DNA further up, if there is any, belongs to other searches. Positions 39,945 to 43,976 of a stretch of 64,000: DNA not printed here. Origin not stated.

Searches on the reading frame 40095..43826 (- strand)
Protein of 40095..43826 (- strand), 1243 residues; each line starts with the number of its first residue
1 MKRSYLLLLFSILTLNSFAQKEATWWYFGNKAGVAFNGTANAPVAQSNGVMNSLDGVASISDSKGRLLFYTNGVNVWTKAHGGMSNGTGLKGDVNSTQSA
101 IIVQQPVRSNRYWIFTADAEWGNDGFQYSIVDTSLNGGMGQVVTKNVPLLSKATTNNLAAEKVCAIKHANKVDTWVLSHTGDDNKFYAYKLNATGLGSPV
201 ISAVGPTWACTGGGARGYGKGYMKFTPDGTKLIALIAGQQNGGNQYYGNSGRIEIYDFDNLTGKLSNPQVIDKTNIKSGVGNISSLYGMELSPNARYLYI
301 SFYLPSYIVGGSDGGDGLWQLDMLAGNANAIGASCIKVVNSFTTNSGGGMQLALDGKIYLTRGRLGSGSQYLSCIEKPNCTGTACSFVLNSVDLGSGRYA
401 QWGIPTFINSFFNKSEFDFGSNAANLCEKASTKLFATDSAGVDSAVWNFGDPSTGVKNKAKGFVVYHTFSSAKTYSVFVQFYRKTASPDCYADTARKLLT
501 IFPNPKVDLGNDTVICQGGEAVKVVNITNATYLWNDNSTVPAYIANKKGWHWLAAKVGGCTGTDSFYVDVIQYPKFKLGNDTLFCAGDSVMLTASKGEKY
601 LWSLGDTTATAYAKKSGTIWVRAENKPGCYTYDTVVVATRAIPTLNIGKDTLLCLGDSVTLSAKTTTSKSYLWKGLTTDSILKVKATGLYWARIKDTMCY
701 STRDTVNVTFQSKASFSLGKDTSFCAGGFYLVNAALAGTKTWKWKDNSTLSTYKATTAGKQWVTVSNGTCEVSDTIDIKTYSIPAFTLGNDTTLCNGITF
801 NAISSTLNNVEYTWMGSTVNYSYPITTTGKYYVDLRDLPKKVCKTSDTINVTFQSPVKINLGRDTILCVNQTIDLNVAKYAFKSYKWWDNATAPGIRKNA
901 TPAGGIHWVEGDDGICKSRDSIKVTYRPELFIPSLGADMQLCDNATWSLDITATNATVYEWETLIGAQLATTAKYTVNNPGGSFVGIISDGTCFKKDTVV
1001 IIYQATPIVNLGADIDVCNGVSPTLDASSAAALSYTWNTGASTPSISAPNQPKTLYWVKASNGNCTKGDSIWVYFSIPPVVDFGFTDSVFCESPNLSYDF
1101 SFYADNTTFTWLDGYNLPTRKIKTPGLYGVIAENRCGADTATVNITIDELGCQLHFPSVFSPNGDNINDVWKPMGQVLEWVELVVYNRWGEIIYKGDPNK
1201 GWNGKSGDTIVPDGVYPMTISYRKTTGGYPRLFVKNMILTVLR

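Call 23: search_protein_families(library=pfam, proteins=[window:40095-43826:-], max_evalue=0.001)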
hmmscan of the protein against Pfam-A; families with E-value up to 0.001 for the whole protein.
window:40095-43826:- (1243 aa): 2 families
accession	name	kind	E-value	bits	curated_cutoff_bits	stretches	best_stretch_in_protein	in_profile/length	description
PF13585.12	CHU_C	-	4.3e-12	46.4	27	1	1155-1224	2-74/86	CHU_C Type IX secretion signal domain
PF18911.6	PKD_4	-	1.8e-06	28.3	27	0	437-478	28-65/85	PKD domain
